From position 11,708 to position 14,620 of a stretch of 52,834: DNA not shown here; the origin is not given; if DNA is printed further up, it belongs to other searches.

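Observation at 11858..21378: Uncharacterised trio (anchored NHL/TPR propeller, Yip1 membrane protein, 870-aa secreted DUF5696-like protein) embedded between two ATPase-less sugar ABC importers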

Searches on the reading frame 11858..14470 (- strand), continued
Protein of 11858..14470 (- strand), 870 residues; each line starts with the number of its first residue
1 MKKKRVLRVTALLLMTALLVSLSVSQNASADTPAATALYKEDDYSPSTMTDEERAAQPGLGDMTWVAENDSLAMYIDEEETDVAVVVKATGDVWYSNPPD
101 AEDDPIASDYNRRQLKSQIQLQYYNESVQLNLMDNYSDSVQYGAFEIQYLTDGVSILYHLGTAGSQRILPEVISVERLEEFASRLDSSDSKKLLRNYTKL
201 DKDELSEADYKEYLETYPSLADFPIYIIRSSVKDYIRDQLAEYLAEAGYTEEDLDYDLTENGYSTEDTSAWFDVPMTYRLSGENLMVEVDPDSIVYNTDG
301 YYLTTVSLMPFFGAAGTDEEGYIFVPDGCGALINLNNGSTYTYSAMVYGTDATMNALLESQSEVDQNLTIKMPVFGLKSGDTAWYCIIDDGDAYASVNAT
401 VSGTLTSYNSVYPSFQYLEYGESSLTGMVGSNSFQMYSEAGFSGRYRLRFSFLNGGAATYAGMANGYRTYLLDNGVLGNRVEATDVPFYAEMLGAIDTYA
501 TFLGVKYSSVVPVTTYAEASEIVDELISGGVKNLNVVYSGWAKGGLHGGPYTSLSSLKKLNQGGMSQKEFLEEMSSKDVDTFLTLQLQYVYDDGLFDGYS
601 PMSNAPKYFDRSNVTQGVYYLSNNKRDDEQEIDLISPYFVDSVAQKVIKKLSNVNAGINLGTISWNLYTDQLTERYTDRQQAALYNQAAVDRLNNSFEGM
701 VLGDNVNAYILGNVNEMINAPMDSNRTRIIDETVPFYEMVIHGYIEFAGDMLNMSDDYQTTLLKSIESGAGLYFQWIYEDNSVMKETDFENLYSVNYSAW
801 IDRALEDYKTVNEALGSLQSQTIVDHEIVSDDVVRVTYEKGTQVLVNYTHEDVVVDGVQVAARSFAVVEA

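Call 28: search_solved_structures(query=A1, max_evalue=10, show_alignments=5)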
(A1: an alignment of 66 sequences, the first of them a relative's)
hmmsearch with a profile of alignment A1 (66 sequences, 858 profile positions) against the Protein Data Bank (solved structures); distinct sequences matched with E-value up to 10: 6.
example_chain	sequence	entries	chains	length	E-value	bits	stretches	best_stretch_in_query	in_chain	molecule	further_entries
8rzk_A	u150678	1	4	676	9.7e-07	30.4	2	56-92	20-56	Conserved hypothetical periplasmic protein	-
8rzg_A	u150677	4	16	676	9.7e-07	30.4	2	56-92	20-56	Conserved hypothetical periplasmic protein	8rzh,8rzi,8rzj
5opq_A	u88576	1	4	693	1.1e-06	30.3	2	56-92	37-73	3,6-anhydro-D-galactosidase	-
5wzq_A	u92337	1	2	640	0.0011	20.4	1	434-570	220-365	Alpha-N-acetylgalactosaminidase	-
5wzn_A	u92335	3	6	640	0.0016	19.8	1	434-564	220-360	Alpha-N-acetylgalactosaminidase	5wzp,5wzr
9kme_A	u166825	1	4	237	0.43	11.8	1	780-847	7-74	soluble bacteriorhodopsin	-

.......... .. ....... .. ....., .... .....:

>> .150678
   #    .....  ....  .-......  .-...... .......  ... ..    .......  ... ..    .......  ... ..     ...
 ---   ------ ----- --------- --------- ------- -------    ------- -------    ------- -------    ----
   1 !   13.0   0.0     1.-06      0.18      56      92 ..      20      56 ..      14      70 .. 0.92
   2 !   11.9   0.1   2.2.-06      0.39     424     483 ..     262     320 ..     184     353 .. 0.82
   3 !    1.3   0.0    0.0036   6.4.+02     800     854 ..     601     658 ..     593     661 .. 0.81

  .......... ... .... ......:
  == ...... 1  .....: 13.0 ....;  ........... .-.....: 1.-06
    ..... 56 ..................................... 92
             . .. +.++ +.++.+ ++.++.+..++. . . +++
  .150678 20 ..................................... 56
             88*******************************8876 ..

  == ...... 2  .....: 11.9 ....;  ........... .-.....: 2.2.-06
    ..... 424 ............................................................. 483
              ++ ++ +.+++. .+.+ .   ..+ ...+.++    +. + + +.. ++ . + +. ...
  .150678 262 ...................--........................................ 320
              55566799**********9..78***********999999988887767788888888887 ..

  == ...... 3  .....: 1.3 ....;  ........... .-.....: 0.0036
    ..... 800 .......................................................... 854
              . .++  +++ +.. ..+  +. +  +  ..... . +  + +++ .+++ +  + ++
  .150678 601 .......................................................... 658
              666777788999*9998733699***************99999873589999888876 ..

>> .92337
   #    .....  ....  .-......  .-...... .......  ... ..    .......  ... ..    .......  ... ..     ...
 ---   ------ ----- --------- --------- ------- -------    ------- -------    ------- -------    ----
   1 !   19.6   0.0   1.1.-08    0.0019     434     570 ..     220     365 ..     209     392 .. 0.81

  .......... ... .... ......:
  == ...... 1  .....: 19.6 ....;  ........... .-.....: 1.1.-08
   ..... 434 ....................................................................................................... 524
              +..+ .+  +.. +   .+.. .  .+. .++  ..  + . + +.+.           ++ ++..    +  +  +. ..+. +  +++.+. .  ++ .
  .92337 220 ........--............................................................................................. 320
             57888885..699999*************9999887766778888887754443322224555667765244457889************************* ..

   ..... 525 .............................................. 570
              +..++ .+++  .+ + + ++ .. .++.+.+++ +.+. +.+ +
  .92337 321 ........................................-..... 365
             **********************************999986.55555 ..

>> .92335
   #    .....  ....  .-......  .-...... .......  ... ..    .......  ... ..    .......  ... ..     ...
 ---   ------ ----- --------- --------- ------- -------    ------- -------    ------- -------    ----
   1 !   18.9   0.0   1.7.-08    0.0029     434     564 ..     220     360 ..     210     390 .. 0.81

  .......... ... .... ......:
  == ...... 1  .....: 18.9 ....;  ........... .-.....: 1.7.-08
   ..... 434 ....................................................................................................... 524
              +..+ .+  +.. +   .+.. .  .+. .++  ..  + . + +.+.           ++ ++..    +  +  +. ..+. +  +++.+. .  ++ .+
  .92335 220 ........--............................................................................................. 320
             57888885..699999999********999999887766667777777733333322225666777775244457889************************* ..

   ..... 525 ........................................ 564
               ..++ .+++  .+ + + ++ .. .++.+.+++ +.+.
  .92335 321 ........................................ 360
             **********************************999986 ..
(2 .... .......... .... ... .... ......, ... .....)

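Call 37: search_protein_families(library=pfam, proteins=[window:11858-14470:-], max_evalue=10)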
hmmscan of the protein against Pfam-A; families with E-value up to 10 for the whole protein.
window:11858-14470:- (870 aa): 1 family
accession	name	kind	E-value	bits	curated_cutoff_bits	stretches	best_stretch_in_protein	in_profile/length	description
PF18952.6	DUF5696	-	7.3e-181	603.2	25.6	1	255-865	5-612/612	Family of unknown function (DUF5696)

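Call 41: search_protein_families(library=pfam, proteins=[L027:501-1703:+, L067:19685-22162:+, L053:15672-18155:+, L072:14292-15680:+, L072:18445-20100:+, L008:701-2914:+, L072:15708-17957:+, L050:19515-21278:+, L006:16267-18894:+, L041:16588-17622:+], max_evalue=0.00001)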
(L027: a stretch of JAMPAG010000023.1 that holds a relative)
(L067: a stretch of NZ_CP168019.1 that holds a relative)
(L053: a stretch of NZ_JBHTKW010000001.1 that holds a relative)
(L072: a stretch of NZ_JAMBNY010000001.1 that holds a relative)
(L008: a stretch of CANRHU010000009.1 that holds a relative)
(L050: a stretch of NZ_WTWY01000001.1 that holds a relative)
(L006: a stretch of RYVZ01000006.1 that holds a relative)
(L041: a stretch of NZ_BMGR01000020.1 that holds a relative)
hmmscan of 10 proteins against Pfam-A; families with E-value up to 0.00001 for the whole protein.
L027:501-1703:+ (401 aa): 4 families
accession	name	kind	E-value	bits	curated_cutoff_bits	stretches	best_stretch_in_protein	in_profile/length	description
PF13377.12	Peripla_BP_3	-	2.6e-22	80.1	26.5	1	206-363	2-167/167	Periplasmic binding protein-like domain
PF00532.27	Peripla_BP_1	-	1.2e-13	51.6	22.2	1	98-340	4-259/281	Periplasmic binding proteins and sugar binding domain of LacI family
PF00356.27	LacI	-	1.7e-09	37.7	27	1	42-76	4-38/46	Bacterial regulatory proteins, lacI family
PF13407.12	Peripla_BP_4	-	8e-07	29.3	35.1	0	172-345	76-257/258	Periplasmic binding protein domain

L067:19685-22162:+ (826 aa): 3 families
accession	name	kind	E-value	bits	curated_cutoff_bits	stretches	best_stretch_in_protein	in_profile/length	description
PF12833.13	HTH_18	-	3.9e-22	78.8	33.6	1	734-811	1-79/80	Helix-turn-helix domain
PF00165.29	HTH_AraC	-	1.7e-17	63.5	26.6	1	773-810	1-41/42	Bacterial regulatory helix-turn-helix proteins, AraC family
PF17853.6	GGDEF_2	-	1.8e-06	28.6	24.5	1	431-575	4-115/116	GGDEF-like domain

L053:15672-18155:+ (828 aa): 3 families
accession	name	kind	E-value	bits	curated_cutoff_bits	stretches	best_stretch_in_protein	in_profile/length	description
PF02156.21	Glyco_hydro_26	-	1.3e-55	189.4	20.2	1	384-676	2-290/311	Glycosyl hydrolase family 26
PF20578.4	aBig_2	-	4.2e-14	52.5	27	1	165-235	14-88/89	Atrophied bacterial Ig domain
PF16990.11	CBM_35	-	1.3e-10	42.1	28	1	241-364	2-118/121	Carbohydrate binding module (family 35)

L072:14292-15680:+ (463 aa): 1 family
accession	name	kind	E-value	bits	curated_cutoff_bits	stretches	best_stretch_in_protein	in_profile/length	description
PF00331.26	Glyco_hydro_10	-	9.1e-103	344.2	22.1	1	120-455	1-310/311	Glycosyl hydrolase family 10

L072:18445-20100:+ (552 aa): 2 families
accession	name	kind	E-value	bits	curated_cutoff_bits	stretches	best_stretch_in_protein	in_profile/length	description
PF17851.8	GH43_C2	-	1.4e-41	142.9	22.7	1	347-540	2-202/203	Beta xylosidase C-terminal Concanavalin A-like domain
PF04616.20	Glyco_hydro_43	-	2.6e-38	132.5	32.2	1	47-319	1-288/288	Glycosyl hydrolases family 43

L008:701-2914:+ (738 aa): 1 family
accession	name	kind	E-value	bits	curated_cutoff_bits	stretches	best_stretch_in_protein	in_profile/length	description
PF04616.20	Glyco_hydro_43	-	7.2e-16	58.8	32.2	1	507-672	77-226/288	Glycosyl hydrolases family 43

L072:15708-17957:+ (750 aa): 2 families
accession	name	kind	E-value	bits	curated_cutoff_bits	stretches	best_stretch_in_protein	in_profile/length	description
PF00664.28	ABC_membrane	-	2.3e-46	159.1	28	1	186-456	2-273/274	ABC transporter transmembrane region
PF00005.33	ABC_tran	-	7e-37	127.5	25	1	519-668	1-137/137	ABC transporter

L050:19515-21278:+ (588 aa): 1 family
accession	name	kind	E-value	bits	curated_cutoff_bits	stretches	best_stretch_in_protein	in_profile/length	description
PF13472.12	Lipase_GDSL_2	-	1.8e-11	45.3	32.9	1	237-411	2-178/178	GDSL-like Lipase/Acylhydrolase family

L006:16267-18894:+ (876 aa): 2 families
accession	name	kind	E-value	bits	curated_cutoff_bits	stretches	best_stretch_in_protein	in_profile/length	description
PF07745.19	Glyco_hydro_53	-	2.1e-108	362.8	24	1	122-461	1-340/340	Glycosyl hydrolase family 53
PF07532.17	Big_4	-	5.8e-08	32.6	22.1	1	495-536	14-56/59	Bacterial Ig-like domain (group 4)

L041:16588-17622:+ (345 aa): 1 family
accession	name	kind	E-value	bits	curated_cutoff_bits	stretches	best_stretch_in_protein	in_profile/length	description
PF22612.2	GH113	-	6.7e-126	419.9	27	1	31-332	1-289/289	Glycoside Hydrolase Family 113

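Call 42: search_protein_families(library=pfam, proteins=[L075:1060-2694:+, L053:18259-21756:+, L052:18200-19471:+, L007:16246-17940:+, L057:17437-19212:+, L054:14359-16164:+, L038:18832-20694:+, L065:17405-18631:-, L048:15095-17467:+, L059:7201-8877:-], max_evalue=0.00001)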
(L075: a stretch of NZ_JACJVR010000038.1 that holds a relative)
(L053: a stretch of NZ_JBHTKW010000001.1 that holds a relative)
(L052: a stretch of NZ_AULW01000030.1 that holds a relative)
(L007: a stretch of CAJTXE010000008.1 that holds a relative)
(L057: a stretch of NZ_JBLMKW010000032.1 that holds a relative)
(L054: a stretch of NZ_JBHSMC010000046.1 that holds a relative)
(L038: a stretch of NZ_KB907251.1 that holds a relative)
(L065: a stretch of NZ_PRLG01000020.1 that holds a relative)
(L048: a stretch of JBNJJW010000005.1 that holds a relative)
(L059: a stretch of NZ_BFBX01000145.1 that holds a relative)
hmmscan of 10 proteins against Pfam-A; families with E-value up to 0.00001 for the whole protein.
L075:1060-2694:+ (545 aa): 2 families
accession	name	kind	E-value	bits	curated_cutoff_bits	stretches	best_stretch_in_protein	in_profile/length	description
PF04616.20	Glyco_hydro_43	-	4e-34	118.7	32.2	1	84-391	5-287/288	Glycosyl hydrolases family 43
PF03422.21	CBM_6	-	2e-23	83.5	28.9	1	418-542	4-124/125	Carbohydrate binding module (family 6)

L053:18259-21756:+ (1166 aa): 7 families
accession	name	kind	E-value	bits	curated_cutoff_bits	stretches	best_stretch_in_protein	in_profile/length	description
PF18565.7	Glyco_hydro2_C5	-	2.2e-29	101.8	32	1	678-778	2-102/103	Glycoside hydrolase family 2 C-terminal domain 5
PF02836.23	Glyco_hydro_2_C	-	5.9e-23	81.9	21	1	286-440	8-163/302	Glycosyl hydrolases family 2, TIM barrel domain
PF16355.11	DUF4982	-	4.8e-18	65.3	23.9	1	602-664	1-61/61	Domain of unknown function (DUF4982)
PF02837.24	Glyco_hydro_2_N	-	8.1e-17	62.1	28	1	56-150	63-166/169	Glycosyl hydrolases family 2, sugar binding domain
PF00703.27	Glyco_hydro_2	-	2.7e-08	35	23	1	161-257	5-97/109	Glycosyl hydrolases family 2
PF22666.2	Glyco_hydro_2_N2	-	8.6e-07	29.6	27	1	61-129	51-118/167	Glycosyl hydrolase 2 galactose-binding domain-like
PF09134.16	Invasin_D3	-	5.7e-06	27.2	33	0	678-732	6-60/98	Invasin, domain 3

L052:18200-19471:+ (424 aa): 1 family
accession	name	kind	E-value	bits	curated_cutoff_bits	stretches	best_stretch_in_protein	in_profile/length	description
PF00756.26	Esterase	-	2.4e-12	47.6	22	1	142-290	10-134/251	Putative esterase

L007:16246-17940:+ (565 aa): 2 families
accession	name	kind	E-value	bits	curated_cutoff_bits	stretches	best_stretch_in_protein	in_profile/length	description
PF13416.11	SBP_bac_8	-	1.5e-09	38.5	27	1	90-421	3-249/279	Bacterial extracellular solute-binding protein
PF01547.30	SBP_bac_1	-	3.3e-08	34.3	26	1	89-242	13-157/307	Bacterial extracellular solute-binding protein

L057:17437-19212:+ (592 aa): 5 families
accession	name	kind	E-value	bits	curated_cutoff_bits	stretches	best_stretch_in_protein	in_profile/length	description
PF01301.25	Glyco_hydro_35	-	6.2e-125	417.5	27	1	17-330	2-318/319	Glycosyl hydrolases family 35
PF21317.3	BetaGal_ABD_1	-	1.9e-29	102.3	27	1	375-484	1-112/113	Beta-galactosidase, first all-beta domain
PF21467.3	BetaGal_gal-bd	-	1.1e-26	93.2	27.3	1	510-568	1-62/62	Beta-galactosidase, galactose-binding domain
PF02449.21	Glyco_hydro_42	-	1.8e-07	31.3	21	1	38-166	9-139/376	Beta-galactosidase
PF13364.12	BetaGal_ABD2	-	1.4e-06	29.4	23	0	506-572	32-104/112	Beta-galactosidase second all-beta domain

L054:14359-16164:+ (602 aa): 2 families
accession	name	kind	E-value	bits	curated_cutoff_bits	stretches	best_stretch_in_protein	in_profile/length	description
PF04616.20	Glyco_hydro_43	-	2.8e-31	109.4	32.2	1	282-577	10-288/288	Glycosyl hydrolases family 43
PF07532.17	Big_4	-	1.3e-06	28.3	22.1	1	235-269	21-56/59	Bacterial Ig-like domain (group 4)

L038:18832-20694:+ (621 aa): 4 families
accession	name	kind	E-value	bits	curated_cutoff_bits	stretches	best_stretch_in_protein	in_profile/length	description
PF06580.19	His_kinase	-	2.9e-24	85.5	25.2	1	413-489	2-79/81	Histidine kinase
PF02518.31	HATPase_c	-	6.8e-13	49.5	26.4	1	512-612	11-109/111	Histidine kinase-, DNA gyrase B-, and HSP90-like ATPase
PF00672.30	HAMP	-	2.5e-11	44.2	25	1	345-397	1-53/53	HAMP domain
PF02743.24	dCache_1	-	2.1e-08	34.4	45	1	68-309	3-238/240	Cache domain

L065:17405-18631:- (409 aa): 3 families
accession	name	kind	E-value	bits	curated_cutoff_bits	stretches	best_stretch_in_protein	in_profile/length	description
PF07690.21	MFS_1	-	2.3e-36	125.9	33.4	2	47-354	1-326/347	Major Facilitator Superfamily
PF06779.20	MFS_4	-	1.4e-19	71.1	26.3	1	55-397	6-355/364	Uncharacterised MFS-type transporter YbfB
PF12832.13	MFS_1_like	-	2.9e-10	40.2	25.2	1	225-391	203-372/373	MFS_1 like family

L048:15095-17467:+ (791 aa): 3 families
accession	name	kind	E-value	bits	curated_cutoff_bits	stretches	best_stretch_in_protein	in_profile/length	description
PF00759.25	Glyco_hydro_9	-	5.2e-64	217.6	27.7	1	334-764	1-443/444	Glycosyl hydrolase family 9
PF21582.3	CBM30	-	1.6e-21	77.5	27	1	95-227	47-170/170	Carbohydrate binding domain 30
PF02927.20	CelD_N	-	3.1e-17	63.5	24.6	1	234-320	3-84/86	Cellulase N-terminal ig-like domain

L059:7201-8877:- (559 aa): 0 families
